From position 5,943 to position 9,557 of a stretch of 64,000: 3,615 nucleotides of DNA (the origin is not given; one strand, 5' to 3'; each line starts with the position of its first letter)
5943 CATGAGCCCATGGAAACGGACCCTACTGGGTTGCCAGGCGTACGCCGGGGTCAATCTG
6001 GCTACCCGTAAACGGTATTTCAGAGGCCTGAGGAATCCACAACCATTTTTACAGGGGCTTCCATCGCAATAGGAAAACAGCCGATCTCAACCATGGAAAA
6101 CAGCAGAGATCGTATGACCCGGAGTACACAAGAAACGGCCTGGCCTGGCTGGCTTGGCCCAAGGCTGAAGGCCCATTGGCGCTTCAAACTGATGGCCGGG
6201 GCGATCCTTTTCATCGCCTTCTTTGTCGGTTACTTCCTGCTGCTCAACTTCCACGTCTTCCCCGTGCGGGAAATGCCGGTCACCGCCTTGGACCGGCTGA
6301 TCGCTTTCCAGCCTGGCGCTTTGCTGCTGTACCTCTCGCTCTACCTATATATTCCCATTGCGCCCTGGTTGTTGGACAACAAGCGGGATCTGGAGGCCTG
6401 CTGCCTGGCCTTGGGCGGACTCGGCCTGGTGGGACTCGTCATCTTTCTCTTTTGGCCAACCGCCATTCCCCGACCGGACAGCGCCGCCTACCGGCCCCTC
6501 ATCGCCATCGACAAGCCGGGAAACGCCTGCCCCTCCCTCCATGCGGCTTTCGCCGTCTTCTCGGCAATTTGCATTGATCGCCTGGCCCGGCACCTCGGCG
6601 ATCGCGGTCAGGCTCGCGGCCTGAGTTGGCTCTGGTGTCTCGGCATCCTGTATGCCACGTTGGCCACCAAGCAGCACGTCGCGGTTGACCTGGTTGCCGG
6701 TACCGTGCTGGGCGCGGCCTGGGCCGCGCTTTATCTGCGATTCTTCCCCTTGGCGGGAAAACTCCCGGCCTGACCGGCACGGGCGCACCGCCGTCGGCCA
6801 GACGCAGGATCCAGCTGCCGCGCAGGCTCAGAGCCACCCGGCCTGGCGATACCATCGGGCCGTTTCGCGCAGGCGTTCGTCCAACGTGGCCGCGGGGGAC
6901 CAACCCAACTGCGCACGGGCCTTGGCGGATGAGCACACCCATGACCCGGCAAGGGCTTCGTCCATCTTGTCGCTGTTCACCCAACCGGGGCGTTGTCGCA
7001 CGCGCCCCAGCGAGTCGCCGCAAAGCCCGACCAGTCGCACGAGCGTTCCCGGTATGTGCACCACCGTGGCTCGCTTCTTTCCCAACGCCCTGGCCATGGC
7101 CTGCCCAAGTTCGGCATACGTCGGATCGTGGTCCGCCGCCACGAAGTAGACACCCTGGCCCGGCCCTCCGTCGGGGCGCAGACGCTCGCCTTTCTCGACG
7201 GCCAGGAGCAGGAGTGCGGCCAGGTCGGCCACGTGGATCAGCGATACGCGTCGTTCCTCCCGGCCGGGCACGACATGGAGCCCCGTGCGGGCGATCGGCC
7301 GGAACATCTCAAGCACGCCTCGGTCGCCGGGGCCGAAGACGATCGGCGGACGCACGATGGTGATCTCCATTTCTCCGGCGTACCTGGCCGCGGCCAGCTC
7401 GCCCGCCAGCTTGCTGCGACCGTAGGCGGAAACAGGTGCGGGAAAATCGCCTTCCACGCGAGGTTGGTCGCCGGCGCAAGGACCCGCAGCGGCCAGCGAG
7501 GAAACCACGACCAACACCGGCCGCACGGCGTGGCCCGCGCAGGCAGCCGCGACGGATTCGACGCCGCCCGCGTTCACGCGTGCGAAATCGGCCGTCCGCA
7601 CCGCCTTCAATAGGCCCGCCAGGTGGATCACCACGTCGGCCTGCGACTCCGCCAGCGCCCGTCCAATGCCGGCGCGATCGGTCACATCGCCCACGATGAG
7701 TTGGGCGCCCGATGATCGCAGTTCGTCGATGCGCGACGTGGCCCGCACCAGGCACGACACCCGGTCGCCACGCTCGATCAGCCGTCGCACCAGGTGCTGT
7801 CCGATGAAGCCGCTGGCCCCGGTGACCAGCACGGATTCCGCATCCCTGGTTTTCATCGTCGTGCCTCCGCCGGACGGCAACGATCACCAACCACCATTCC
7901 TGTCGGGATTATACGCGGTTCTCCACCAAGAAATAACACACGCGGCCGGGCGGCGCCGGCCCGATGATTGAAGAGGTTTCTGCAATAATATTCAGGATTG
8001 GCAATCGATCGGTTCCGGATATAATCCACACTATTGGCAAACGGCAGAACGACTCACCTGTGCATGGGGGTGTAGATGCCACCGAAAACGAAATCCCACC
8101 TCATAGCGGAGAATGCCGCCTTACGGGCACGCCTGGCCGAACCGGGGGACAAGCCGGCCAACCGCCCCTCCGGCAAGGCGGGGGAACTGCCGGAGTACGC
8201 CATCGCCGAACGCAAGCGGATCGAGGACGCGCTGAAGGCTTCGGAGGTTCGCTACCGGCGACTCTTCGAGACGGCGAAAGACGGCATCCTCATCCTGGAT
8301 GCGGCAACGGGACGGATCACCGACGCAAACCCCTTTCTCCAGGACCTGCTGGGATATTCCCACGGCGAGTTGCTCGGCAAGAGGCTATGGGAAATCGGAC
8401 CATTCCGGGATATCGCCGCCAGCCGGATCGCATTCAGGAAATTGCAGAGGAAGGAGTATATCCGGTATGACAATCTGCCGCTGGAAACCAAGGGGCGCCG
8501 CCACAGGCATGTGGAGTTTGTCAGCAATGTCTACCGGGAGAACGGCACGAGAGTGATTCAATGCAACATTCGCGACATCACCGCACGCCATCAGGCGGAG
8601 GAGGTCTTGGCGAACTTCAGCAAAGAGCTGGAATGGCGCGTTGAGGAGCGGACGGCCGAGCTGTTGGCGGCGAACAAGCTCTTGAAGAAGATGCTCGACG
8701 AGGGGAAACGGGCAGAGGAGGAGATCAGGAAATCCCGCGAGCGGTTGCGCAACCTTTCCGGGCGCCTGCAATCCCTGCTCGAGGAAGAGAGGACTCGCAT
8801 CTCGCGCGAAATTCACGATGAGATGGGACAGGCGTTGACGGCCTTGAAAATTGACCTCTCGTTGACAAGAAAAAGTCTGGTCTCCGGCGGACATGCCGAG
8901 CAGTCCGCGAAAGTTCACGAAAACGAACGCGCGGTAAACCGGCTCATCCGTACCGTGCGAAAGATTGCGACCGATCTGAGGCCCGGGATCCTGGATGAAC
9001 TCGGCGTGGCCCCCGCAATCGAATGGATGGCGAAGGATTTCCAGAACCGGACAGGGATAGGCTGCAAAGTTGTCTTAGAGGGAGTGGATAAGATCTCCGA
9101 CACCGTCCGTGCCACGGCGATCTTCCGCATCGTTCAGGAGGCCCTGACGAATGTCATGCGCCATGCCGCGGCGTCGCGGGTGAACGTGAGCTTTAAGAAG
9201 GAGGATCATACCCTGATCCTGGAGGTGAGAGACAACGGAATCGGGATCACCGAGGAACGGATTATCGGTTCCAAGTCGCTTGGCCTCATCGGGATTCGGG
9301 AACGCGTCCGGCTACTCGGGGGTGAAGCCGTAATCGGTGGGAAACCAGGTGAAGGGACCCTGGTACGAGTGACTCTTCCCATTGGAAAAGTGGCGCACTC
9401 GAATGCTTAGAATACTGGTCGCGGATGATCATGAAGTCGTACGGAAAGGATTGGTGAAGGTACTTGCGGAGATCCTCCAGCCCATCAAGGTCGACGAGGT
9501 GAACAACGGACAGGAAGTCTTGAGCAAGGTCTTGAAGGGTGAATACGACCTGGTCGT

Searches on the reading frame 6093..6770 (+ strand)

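Call 91: search_protein_families(library=pfam, proteins=[window:6093-6770:+], max_evalue=0.00001)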
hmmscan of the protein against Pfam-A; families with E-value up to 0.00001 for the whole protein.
window:6093-6770:+ (226 aa): 2 families
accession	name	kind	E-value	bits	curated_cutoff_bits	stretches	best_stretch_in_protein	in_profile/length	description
PF14378.12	PAP2_3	-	9.7e-10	39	27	1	79-212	35-189/190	PAP2 superfamily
PF01569.27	PAP2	-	7.4e-09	35.9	27.2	1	117-220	17-127/130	PAP2 superfamily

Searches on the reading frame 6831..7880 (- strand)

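Call 91: search_protein_families(library=pfam, proteins=[window:6831-7880:-], max_evalue=0.00001)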
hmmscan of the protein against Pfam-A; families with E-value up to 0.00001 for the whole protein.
window:6831-7880:- (350 aa): 8 families
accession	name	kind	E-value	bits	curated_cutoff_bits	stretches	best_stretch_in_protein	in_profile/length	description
PF01370.27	Epimerase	-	4.1e-37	128.3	20.9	1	17-233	1-230/240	NAD dependent epimerase/dehydratase family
PF01073.25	3Beta_HSD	-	1.6e-26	93.5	22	1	18-275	1-277/280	3-beta hydroxysteroid dehydrogenase/isomerase family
PF16363.11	GDP_Man_Dehyd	-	1.5e-20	74.4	27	1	18-175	1-175/332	GDP-mannose 4,6 dehydratase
PF04321.23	RmlD_sub_bind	-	7e-20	71.7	27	1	17-274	3-239/287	RmlD substrate binding domain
PF07993.18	NAD_binding_4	-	1e-17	64.6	20.1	1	19-194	1-220/258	Male sterility protein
PF13460.12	NAD_binding_10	-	1.3e-15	58.2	27.2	1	21-181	1-146/184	NAD(P)H-binding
PF05368.20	NmrA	-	6.3e-10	39.6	27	1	15-89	3-78/298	NmrA-like family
PF02719.21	Polysacc_synt_2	-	1e-07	31.9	20.2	1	17-132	1-132/293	Polysaccharide biosynthesis protein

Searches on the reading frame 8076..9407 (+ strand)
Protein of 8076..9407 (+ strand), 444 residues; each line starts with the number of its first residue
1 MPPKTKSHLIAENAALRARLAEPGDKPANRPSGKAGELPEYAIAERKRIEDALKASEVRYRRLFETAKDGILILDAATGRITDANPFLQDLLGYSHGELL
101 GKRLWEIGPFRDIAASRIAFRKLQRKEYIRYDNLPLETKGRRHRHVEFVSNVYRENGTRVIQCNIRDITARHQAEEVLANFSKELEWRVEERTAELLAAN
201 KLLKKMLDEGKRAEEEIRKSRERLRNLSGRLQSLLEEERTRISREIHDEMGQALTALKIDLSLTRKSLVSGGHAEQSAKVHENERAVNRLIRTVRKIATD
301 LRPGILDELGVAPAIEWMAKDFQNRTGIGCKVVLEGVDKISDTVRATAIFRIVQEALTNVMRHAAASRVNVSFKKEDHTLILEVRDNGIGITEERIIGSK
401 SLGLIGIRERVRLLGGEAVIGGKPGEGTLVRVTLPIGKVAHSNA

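Call 91: search_protein_families(library=pfam, proteins=[window:8076-9407:+], max_evalue=0.00001)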
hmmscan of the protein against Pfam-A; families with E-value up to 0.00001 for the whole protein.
window:8076-9407:+ (444 aa): 6 families
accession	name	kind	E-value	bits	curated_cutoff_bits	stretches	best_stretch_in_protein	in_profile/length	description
PF02518.31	HATPase_c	-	7.1e-15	55.8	26.4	1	347-436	4-109/111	Histidine kinase-, DNA gyrase B-, and HSP90-like ATPase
PF07730.19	HisKA_3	-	5.4e-13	49.7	24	1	238-304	1-66/68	Histidine kinase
PF13188.13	PAS_8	-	2.2e-11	43.7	21.8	1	59-108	2-51/65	PAS domain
PF13426.13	PAS_9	-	4.5e-09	37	27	1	69-170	2-103/103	PAS domain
PF00989.32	PAS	-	1.3e-08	35.2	22.6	1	59-168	2-113/113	PAS fold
PF08448.16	PAS_4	-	8.4e-07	29.6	23.1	1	64-173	1-110/110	PAS fold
